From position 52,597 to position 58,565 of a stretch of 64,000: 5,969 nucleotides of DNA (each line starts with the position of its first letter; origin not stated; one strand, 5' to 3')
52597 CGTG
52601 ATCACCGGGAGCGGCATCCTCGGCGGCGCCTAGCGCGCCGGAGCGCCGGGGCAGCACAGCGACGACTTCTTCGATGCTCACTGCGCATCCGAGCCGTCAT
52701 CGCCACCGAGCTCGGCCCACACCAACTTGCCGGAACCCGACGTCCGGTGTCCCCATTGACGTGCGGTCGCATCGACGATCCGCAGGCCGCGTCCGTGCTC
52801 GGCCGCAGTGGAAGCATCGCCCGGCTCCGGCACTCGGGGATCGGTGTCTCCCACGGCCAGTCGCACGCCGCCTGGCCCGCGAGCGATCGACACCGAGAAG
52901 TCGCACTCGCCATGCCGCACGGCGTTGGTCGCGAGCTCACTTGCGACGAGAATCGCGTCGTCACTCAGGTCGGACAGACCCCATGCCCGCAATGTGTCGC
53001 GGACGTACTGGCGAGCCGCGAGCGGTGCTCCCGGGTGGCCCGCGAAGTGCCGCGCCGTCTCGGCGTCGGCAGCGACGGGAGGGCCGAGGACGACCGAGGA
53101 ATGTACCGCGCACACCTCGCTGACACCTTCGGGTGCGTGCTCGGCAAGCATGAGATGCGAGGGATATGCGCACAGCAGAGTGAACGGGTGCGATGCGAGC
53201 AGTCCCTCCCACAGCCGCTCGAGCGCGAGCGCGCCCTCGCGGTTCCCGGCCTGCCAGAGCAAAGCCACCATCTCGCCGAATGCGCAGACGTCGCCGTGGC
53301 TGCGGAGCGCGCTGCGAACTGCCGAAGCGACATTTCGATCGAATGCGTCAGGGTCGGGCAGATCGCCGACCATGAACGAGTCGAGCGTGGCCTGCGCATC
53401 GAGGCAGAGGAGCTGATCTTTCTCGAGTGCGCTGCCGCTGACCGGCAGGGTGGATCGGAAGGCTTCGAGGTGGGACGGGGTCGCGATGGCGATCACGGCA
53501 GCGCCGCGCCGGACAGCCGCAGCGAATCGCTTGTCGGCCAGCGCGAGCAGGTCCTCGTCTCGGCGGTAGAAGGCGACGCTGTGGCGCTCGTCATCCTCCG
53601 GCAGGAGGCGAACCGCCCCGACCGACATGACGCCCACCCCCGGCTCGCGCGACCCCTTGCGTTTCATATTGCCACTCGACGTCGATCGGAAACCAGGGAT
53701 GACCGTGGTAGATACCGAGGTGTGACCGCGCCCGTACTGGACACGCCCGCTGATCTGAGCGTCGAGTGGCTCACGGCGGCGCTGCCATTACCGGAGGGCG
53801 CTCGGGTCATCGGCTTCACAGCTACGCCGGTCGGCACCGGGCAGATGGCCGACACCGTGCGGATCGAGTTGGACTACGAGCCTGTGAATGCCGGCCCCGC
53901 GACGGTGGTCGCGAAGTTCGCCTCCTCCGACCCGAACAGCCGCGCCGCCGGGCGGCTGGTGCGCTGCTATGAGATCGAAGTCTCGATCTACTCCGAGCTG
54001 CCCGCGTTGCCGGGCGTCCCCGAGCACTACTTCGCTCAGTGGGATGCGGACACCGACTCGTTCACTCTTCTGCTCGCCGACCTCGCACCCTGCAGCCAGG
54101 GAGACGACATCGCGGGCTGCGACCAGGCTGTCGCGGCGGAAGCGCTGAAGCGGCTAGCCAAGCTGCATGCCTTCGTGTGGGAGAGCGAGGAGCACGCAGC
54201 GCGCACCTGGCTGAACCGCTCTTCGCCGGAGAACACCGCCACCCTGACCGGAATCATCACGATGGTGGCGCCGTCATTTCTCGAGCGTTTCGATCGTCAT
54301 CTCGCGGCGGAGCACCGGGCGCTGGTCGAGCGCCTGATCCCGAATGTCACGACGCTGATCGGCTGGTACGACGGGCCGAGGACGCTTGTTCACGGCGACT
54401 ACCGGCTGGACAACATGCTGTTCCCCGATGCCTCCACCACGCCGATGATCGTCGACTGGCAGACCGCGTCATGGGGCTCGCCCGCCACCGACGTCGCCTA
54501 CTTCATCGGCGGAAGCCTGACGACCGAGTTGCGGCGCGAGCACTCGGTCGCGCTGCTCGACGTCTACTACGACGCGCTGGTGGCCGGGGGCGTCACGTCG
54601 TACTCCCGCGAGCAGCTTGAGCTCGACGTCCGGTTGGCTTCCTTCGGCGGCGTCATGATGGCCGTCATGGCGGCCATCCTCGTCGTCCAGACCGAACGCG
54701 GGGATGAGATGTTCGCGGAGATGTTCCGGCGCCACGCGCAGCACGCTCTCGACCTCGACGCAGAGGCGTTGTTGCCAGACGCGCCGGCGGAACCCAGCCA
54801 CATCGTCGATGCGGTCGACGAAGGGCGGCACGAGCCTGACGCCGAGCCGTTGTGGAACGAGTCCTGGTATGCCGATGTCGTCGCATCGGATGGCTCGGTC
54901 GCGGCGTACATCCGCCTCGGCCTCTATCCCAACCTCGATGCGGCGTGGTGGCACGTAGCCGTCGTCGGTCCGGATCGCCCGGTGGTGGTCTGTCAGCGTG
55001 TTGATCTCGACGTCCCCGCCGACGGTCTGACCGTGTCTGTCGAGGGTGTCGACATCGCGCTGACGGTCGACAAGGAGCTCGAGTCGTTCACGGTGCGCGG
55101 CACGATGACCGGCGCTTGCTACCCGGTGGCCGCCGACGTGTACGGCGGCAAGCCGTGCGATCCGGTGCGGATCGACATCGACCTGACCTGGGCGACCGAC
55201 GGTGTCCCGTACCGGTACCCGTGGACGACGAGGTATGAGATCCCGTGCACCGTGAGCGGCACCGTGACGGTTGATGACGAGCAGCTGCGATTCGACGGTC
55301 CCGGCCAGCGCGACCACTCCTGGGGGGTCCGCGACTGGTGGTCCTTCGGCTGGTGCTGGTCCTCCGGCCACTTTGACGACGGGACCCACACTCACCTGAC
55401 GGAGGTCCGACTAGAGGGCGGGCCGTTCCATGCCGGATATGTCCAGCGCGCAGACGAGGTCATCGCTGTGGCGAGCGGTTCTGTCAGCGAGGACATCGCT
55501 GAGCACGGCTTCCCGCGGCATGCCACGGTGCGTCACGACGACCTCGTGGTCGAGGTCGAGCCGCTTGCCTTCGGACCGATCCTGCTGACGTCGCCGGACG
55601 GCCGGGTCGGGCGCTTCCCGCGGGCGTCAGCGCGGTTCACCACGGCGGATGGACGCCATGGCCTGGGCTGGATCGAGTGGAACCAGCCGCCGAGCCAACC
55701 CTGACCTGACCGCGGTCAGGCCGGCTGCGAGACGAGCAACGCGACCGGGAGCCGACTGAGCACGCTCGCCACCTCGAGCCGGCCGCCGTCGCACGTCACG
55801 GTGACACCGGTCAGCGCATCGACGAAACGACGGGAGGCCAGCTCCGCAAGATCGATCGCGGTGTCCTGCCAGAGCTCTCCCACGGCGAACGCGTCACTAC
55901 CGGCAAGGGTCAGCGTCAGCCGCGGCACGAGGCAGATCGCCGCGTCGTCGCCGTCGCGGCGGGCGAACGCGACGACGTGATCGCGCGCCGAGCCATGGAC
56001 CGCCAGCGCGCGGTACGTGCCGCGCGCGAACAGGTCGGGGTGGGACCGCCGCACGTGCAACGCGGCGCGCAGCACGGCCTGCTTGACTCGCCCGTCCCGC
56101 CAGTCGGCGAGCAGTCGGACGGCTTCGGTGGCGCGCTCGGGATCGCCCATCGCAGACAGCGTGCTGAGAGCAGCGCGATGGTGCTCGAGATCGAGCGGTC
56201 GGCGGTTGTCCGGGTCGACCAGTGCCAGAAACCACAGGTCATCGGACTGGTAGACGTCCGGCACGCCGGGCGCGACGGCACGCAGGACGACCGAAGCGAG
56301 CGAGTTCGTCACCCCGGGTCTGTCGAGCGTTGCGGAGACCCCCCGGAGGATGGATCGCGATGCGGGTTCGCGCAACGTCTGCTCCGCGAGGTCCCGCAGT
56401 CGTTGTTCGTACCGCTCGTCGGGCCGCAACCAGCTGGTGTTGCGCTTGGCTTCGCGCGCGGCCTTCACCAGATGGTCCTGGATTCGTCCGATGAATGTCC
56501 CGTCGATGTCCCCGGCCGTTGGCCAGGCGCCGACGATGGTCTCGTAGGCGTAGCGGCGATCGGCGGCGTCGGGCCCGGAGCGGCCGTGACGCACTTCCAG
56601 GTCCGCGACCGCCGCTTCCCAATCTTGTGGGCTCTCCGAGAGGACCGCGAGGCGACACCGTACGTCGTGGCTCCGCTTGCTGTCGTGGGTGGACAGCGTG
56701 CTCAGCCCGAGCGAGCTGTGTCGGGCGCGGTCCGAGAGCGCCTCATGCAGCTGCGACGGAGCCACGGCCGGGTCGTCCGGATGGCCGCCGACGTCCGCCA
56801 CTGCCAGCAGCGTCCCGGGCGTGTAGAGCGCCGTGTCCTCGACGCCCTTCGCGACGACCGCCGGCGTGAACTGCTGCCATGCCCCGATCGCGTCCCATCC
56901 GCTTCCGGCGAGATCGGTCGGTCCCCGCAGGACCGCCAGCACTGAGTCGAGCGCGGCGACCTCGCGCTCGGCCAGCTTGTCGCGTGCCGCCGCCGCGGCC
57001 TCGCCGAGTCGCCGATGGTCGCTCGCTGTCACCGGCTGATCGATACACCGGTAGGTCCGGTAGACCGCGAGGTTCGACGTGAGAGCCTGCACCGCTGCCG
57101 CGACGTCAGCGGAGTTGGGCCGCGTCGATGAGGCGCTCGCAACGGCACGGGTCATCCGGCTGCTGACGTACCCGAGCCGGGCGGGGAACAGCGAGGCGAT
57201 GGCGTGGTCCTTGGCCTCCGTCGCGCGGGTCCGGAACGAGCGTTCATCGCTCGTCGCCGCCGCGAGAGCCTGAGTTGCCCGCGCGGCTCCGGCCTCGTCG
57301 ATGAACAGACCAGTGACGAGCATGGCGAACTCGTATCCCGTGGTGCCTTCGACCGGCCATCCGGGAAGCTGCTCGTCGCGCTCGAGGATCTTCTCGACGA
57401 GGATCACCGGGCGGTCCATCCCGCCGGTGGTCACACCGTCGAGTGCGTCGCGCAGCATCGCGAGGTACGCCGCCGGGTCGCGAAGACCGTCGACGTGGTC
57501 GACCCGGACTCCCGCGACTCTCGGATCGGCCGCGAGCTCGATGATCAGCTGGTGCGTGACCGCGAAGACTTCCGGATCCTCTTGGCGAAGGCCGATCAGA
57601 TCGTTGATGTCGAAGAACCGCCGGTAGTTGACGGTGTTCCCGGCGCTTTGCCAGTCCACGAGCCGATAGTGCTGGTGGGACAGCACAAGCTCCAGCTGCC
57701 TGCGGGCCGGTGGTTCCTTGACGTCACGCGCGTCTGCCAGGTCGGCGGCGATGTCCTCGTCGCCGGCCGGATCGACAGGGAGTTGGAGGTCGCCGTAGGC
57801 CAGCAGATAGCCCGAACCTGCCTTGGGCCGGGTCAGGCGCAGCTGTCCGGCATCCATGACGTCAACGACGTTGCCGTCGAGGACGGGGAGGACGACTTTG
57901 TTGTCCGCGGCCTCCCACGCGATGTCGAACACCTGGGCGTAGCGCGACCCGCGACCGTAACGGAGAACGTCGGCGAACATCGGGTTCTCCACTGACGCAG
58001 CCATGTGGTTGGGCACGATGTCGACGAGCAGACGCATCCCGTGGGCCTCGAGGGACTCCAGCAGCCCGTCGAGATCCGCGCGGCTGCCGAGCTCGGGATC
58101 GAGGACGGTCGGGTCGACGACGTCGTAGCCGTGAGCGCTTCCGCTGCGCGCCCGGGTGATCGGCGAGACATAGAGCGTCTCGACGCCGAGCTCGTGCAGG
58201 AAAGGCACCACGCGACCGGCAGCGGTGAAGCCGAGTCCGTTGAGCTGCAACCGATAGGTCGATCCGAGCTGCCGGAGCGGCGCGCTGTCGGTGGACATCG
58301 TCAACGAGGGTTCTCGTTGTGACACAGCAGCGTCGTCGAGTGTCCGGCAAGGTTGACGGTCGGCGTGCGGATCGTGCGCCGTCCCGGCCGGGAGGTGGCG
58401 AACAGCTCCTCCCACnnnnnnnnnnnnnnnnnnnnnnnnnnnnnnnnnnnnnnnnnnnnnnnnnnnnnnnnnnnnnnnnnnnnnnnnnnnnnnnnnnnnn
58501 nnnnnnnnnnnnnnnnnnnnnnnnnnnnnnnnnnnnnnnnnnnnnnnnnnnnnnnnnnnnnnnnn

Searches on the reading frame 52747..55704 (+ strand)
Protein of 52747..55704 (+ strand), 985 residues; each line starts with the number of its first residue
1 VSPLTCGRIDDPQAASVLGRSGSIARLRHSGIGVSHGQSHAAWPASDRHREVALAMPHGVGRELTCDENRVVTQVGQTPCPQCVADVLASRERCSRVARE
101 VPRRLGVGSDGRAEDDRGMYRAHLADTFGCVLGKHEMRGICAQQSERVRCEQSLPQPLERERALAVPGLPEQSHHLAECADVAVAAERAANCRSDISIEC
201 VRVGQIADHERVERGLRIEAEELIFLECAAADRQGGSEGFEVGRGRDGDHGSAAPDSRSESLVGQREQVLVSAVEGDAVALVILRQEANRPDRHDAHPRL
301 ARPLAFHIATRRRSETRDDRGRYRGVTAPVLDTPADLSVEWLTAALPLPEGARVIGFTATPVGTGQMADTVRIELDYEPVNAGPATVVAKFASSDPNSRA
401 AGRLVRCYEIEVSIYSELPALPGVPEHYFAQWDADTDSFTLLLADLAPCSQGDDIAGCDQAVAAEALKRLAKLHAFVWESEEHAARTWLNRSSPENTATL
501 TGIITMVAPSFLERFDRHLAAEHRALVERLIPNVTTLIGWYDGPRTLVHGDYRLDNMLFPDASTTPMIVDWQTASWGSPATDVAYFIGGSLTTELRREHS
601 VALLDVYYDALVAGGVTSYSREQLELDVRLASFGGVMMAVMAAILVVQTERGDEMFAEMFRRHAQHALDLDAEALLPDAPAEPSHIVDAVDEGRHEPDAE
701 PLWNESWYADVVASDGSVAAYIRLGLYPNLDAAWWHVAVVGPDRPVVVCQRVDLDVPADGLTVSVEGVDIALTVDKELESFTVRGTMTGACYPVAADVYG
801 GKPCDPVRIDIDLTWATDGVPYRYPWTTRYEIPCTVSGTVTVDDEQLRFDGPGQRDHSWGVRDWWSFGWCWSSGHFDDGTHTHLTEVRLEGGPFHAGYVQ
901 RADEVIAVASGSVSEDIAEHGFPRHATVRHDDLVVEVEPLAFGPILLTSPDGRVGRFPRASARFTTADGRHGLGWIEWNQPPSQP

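Call 72: search_protein_families(library=pfam, proteins=[window:52747-55704:+], max_evalue=0.00001)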
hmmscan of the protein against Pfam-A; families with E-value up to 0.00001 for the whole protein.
window:52747-55704:+ (985 aa): 5 families
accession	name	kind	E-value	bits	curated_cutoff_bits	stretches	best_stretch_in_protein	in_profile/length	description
PF23212.2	DUF7064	-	3.4e-29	102.1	24.7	1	864-982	1-126/126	Domain of unknown function (DUF7064)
PF02958.26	EcKL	-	7.9e-19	68.5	22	1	425-612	79-286/294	Ecdysteroid kinase-like family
PF01636.29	APH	-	2.4e-14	54.1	23.2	1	460-603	94-221/239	Phosphotransferase enzyme family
PF07914.17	DUF1679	-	1.2e-13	51.1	24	1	533-665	259-396/414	Uncharacterized oxidoreductase dhs-27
PF23213.1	DUF7065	-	2.5e-09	37.9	27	1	691-862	17-183/183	Domain of unknown function (DUF7065)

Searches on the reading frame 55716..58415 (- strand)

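Call 72: search_protein_families(library=pfam, proteins=[window:55716-58415:-], max_evalue=0.00001)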
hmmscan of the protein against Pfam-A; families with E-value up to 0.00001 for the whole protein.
window:55716-58415:- (899 aa): 1 family
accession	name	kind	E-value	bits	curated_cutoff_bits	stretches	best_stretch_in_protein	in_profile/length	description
PF00128.31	Alpha-amylase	-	7.3e-15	55.6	22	1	71-152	26-104/446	Alpha amylase, catalytic domain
